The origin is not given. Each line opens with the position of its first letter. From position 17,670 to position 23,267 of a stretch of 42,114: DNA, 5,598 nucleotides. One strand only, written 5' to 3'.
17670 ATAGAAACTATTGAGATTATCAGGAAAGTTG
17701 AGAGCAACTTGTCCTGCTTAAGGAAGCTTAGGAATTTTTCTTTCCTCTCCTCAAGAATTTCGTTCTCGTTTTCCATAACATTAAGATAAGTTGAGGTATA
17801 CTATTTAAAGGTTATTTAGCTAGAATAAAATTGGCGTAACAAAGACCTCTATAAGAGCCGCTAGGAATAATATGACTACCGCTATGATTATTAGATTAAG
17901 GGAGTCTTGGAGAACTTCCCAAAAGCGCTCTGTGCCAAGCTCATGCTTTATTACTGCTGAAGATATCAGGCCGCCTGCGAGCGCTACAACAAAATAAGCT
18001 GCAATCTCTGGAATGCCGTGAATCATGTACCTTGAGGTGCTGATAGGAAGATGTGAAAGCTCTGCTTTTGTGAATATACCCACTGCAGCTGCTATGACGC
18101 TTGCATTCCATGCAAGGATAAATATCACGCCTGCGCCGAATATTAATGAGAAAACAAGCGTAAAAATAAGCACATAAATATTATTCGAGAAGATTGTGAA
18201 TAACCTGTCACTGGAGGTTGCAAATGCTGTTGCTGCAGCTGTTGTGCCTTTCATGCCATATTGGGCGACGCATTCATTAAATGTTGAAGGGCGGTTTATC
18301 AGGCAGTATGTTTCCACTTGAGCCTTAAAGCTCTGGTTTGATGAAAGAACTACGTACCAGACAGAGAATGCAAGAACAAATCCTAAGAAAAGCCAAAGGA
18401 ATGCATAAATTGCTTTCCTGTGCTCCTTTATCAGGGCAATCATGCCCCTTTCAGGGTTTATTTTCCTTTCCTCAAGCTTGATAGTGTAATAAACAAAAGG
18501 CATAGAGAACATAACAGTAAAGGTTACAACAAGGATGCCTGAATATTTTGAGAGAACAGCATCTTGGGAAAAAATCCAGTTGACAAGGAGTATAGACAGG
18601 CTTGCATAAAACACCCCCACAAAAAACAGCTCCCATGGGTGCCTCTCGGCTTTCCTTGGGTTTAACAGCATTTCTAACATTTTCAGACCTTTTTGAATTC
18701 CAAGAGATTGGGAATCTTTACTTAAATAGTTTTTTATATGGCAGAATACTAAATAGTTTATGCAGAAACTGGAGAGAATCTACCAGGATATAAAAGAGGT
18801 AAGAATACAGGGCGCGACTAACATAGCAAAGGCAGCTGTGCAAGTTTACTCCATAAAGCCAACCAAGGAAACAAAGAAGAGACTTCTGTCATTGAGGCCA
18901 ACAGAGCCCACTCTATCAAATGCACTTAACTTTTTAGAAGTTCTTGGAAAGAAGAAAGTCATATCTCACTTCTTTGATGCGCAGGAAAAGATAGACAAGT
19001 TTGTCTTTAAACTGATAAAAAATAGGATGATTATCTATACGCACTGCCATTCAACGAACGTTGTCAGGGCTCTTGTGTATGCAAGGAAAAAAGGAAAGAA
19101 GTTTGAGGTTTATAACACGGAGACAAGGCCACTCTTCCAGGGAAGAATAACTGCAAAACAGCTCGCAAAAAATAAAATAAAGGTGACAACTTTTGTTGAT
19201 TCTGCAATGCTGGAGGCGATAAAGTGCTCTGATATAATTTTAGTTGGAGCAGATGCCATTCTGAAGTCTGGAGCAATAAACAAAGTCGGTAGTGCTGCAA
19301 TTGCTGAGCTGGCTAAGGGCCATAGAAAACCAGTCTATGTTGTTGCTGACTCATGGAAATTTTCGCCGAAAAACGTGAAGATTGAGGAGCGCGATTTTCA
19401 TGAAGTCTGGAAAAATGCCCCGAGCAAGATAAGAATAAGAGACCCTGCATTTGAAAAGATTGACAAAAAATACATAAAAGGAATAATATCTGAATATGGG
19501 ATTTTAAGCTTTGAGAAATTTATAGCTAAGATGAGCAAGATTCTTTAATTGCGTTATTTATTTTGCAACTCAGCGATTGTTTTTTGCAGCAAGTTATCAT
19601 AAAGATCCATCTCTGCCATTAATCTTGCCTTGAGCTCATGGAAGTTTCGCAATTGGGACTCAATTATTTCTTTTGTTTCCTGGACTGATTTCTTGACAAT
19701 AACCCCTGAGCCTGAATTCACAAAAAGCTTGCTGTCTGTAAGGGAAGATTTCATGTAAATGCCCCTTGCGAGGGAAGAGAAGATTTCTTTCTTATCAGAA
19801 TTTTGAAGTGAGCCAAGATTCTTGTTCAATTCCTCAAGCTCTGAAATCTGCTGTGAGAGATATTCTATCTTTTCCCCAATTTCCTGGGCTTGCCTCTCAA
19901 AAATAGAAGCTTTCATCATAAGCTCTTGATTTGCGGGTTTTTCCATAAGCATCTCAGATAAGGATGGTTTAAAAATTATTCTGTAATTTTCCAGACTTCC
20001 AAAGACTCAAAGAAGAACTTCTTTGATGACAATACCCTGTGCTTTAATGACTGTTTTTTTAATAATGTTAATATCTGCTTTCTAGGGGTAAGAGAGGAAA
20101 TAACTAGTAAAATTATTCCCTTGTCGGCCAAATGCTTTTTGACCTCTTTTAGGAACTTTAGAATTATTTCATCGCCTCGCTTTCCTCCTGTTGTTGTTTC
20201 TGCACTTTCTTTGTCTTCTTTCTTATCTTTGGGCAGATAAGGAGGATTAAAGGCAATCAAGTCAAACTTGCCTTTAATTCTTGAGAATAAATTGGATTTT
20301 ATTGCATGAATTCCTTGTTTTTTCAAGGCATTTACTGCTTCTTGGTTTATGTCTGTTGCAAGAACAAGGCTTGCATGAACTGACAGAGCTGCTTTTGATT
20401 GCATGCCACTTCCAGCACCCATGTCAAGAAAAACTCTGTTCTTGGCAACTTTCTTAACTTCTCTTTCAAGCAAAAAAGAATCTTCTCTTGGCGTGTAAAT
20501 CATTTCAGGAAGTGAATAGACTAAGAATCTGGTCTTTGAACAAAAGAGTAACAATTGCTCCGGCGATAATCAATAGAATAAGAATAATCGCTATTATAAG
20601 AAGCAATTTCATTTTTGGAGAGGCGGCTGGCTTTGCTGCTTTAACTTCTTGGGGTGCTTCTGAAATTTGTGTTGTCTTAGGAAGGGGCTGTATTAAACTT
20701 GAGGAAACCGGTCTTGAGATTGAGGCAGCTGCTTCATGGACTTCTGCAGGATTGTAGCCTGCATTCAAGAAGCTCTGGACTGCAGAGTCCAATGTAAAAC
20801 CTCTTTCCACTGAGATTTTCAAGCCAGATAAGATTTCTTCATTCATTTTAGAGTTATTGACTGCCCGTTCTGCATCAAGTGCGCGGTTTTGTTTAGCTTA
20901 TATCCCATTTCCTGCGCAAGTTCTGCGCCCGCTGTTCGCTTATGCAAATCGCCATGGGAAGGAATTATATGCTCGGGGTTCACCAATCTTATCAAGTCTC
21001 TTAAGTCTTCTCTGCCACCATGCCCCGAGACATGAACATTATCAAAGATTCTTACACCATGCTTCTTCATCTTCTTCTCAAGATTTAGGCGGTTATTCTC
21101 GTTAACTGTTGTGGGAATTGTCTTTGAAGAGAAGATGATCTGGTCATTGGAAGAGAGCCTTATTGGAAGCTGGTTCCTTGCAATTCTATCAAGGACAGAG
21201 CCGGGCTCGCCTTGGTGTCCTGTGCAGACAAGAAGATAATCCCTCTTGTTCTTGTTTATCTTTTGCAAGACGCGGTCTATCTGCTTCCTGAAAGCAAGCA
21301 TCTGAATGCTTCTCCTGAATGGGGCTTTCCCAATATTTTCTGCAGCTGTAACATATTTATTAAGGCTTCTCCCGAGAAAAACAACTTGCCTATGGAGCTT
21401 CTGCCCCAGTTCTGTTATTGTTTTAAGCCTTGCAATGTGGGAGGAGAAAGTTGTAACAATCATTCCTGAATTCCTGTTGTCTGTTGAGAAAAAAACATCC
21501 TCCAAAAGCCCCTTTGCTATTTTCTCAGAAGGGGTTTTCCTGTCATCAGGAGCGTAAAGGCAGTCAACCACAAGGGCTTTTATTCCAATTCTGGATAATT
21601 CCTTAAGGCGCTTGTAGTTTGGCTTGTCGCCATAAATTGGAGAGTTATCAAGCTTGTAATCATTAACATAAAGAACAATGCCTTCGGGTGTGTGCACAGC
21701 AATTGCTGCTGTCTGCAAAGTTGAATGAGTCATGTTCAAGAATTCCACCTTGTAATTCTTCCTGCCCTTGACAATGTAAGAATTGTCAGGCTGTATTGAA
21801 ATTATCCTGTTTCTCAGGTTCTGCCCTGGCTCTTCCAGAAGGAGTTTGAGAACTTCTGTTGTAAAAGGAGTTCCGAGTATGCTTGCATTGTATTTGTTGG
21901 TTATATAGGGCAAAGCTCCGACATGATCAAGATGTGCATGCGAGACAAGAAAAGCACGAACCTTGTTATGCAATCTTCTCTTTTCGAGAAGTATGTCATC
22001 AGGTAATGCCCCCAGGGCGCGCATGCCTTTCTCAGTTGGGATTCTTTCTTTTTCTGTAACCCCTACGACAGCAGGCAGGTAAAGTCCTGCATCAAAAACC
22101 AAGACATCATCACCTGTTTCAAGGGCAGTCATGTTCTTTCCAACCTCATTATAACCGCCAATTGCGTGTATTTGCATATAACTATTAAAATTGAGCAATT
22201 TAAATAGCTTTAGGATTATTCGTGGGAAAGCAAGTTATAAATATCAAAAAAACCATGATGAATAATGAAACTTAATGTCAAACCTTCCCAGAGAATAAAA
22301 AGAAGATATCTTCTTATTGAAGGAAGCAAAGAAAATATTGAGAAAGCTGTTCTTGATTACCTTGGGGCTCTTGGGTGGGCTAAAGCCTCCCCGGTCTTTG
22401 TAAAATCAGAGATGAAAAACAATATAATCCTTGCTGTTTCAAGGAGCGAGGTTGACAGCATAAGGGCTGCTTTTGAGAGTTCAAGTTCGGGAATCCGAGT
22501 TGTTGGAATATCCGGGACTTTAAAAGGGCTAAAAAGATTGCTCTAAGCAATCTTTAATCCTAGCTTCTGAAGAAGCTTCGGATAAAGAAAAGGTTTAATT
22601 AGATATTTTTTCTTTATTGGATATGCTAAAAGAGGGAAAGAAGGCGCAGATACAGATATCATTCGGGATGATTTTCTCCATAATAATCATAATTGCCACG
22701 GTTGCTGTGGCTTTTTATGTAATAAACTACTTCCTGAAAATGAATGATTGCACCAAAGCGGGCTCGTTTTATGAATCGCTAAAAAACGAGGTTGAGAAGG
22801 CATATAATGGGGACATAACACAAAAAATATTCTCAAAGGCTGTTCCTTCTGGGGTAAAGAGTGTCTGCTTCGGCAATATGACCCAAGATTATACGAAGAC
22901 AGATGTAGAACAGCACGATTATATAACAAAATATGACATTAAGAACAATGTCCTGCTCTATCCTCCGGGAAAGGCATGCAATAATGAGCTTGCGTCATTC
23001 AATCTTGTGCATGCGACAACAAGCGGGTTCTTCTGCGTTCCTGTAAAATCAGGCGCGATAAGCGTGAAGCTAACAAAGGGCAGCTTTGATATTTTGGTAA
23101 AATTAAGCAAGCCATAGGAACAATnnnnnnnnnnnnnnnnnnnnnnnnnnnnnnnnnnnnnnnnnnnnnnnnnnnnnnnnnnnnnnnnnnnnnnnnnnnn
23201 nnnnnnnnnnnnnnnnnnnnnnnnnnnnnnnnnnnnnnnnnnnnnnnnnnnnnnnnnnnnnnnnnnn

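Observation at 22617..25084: Orphan four-gene operon of class III signal peptide (type IV pilin-like) proteins, reminiscent of a minor-pilin tetrad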

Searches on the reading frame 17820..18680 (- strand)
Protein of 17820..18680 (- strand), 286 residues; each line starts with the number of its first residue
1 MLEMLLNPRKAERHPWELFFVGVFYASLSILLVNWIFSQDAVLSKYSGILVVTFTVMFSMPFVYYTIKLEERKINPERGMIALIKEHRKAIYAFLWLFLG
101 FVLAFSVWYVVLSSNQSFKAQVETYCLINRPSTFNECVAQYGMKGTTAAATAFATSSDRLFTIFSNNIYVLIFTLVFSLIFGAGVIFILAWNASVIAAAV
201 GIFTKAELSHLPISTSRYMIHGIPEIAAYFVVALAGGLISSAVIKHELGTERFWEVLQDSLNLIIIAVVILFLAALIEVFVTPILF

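Call 18: search_protein_families(library=ncbifam, proteins=[window:17820-18680:-], max_evalue=0.1)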
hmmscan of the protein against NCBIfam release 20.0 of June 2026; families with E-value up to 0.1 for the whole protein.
window:17820-18680:- (286 aa): 0 families

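Call 19: search_protein_families(library=pfam, proteins=[window:17820-18680:-], max_evalue=0.01)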
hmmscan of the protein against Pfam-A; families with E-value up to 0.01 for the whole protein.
window:17820-18680:- (286 aa): 1 family
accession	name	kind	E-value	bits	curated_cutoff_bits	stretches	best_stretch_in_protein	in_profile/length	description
PF01944.22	SpoIIM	-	1.5e-15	57.9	26.9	1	101-283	9-163/163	Stage II sporulation protein M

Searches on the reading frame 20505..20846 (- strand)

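Call 5: search_protein_families(library=pfam, proteins=[window:20505-20846:-], max_evalue=1)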
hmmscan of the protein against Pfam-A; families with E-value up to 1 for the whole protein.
window:20505-20846:- (113 aa): 1 family
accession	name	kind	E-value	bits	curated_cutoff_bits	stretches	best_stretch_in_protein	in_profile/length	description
PF16982.10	Flp1_like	-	0.4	10.6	33.5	1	84-111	11-36/49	Putative Flagellin, Flp1-like, domain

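Call 18: search_protein_families(library=ncbifam, proteins=[window:20505-20846:-], max_evalue=0.1)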
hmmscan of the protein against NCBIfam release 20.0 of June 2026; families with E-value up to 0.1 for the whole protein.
window:20505-20846:- (113 aa): 4 families
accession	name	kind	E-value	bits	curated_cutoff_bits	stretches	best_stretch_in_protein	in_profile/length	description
NF006283.1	PRK08455.1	equivalog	0.0061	16.2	187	1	70-104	9-43/182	flagellar basal body-associated protein FliL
NF004285.1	PRK05696.1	equivalog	0.014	15.2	179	1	67-102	6-41/171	flagellar basal body-associated protein FliL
NF009420.1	PRK12785.1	equivalog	0.033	14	197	1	67-104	7-44/161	flagellar basal body-associated protein FliL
TIGR04527.1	mycoplas_twoTM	subfamily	0.083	12.6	125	0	81-112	12-43/248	MG_279/MG_280 family protein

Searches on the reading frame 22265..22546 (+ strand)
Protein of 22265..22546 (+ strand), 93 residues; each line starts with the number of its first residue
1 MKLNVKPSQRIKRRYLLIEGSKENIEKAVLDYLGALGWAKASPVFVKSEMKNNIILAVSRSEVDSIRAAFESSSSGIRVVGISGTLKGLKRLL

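Call 5: search_protein_families(library=pfam, proteins=[window:22265-22546:+], max_evalue=1)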
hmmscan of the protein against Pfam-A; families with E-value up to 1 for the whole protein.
window:22265-22546:+ (93 aa): 1 family
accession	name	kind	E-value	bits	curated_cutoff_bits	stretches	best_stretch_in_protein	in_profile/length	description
PF01900.24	RNase_P_Rpp14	-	1.6e-05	25.4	23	1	24-90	25-100/104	Rpp14/Pop5 family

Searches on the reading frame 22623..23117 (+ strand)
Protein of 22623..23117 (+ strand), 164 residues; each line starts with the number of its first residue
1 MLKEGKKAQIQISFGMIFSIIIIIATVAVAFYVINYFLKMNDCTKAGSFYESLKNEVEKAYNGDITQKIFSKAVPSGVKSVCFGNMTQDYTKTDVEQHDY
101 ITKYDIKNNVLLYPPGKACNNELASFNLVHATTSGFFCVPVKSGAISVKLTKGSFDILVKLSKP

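Call 5: search_protein_families(library=pfam, proteins=[window:22623-23117:+], max_evalue=1)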
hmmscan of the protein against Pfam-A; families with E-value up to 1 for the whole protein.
window:22623-23117:+ (164 aa): 2 families
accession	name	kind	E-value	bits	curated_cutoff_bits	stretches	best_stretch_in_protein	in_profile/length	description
PF20226.3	DUF6585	-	0.07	12.9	27.7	1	16-110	55-146/249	Family of unknown function (DUF6585)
PF10873.13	CYYR1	-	0.097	13.5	31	1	15-63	58-106/149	Cysteine and tyrosine-rich protein 1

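Call 6: search_protein_families(library=ncbifam, proteins=[window:22623-23117:+], max_evalue=1)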
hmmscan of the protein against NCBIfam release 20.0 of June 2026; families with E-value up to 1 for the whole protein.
window:22623-23117:+ (164 aa): 5 families
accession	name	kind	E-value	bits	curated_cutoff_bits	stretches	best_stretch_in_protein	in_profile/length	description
TIGR04561.1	membra_charge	hypoth_equivalog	0.00086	19.5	30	1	9-45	9-45/82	TIGR04561 family membrane protein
NF045751.1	MPN385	equivalog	0.014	16.1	120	0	10-38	77-104/105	MPN385 family protein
TIGR01123.1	ilvE_II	equivalog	0.061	12.3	250.05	1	67-156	140-225/313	branched-chain-amino-acid transaminase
TIGR04205.1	classIII_w_PIP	hypoth_equivalog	0.079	13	65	1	7-44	2-34/67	class III signal peptide domain-containing protein, archaeosortase D/PIP-CTERM system-associated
NF040912.1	SGM_5486_fam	subfamily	0.61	10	35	1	14-29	18-33/37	SGM_5486 family transporter-associated protein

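Call 57: search_protein_families(library=pfam, alignment_id=A4, max_evalue=1)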
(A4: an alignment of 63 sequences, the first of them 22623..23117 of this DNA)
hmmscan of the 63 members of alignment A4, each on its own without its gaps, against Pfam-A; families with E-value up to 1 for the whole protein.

A. member 1, window:22623-23117:+ (164 aa): 2 families
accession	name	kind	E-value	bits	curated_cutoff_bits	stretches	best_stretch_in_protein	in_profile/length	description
PF20226.3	DUF6585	-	0.07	12.9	27.7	1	16-110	55-146/249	Family of unknown function (DUF6585)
PF10873.13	CYYR1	-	0.097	13.5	31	1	15-63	58-106/149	Cysteine and tyrosine-rich protein 1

B. families by the number of members that match (of 63 scanned): 46 families (the first 25 are shown)
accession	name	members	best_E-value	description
PF22852.1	SoxE_N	8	0.0093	Sulfocyanin, N-terminal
PF23906.1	DUF7248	6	0.0069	Family of unknown function (DUF7248)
PF00335.26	Tetraspanin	5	0.006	Tetraspanin family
PF17260.7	DUF5326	5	0.0069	Family of unknown function (DUF5326)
PF23958.1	DUF7287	4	0.05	Family of unknown function (DUF7287)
PF13573.12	SprB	3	0.031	SprB repeat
PF12669.12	FeoB_associated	3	0.031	FeoB-associated Cys-rich membrane protein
PF06480.20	FtsH_ext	2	0.008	FtsH Extracellular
PF09451.16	ATG27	2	0.011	Autophagy-related protein 27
PF10873.13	CYYR1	2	0.016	Cysteine and tyrosine-rich protein 1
PF07019.17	EMC6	2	0.019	EMC6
PF16035.10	Chalcone_2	2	0.047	Chalcone isomerase like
PF11346.13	DUF3149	2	0.14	Protein of unknown function (DUF3149)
PF06749.17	DUF1218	1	0.0015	Protein of unknown function (DUF1218)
PF13858.11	DUF4199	1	0.0064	Protein of unknown function (DUF4199)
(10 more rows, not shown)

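Call 90: search_protein_families(library=ncbifam, alignment_id=A4, max_evalue=1)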
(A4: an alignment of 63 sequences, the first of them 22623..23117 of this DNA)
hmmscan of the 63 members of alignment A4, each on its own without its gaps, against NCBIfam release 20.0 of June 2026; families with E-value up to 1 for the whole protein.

A. member 1, window:22623-23117:+ (164 aa): 5 families
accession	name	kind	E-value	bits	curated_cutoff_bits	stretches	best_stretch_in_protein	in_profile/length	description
TIGR04561.1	membra_charge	hypoth_equivalog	0.00086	19.5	30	1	9-45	9-45/82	TIGR04561 family membrane protein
NF045751.1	MPN385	equivalog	0.014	16.1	120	0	10-38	77-104/105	MPN385 family protein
TIGR01123.1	ilvE_II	equivalog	0.061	12.3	250.05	1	67-156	140-225/313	branched-chain-amino-acid transaminase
TIGR04205.1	classIII_w_PIP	hypoth_equivalog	0.079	13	65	1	7-44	2-34/67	class III signal peptide domain-containing protein, archaeosortase D/PIP-CTERM system-associated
NF040912.1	SGM_5486_fam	subfamily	0.61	10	35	1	14-29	18-33/37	SGM_5486 family transporter-associated protein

B. families by the number of members that match (of 63 scanned): 33 families (the first 25 are shown)
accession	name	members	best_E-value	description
TIGR04561.1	membra_charge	13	0.00061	TIGR04561 family membrane protein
TIGR04205.1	classIII_w_PIP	9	0.00047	class III signal peptide domain-containing protein, archaeosortase D/PIP-CTERM system-associated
NF040912.1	SGM_5486_fam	6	0.14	SGM_5486 family transporter-associated protein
NF047754.1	LRR20_Nterm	5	0.018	E-cadherin-binding leucine-rich repeat protein LRR20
NF041554.1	SA1362_fam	3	0.0045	SA1362 family protein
NF033232.1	small_YtzI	3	0.1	YtzI protein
TIGR04251.1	SCM_rSAM_ScmF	2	0.0089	SynChlorMet cassette radical SAM/SPASM protein ScmF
NF042931.1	SAG1386_EF1546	2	0.022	SAG1386/EF1546 family surface-associated protein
NF001080.0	PRK00121.2-2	1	0.00027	tRNA (guanosine(46)-N7)-methyltransferase TrmB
NF045993.1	MAG0130_MAG3770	1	0.00096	MAG0130/MAG3770 family membrane protein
NF047761.1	LBF_4227_fam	1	0.0077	LBF_4227 family protein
NF045751.1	MPN385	1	0.014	MPN385 family protein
TIGR02771.1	TraF_Ti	1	0.018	conjugative transfer signal peptidase TraF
NF045757.1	MPN565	1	0.02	MPN565 family protein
NF002052.0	PRK00886.1-1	1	0.024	2-phosphosulfolactate phosphatase family protein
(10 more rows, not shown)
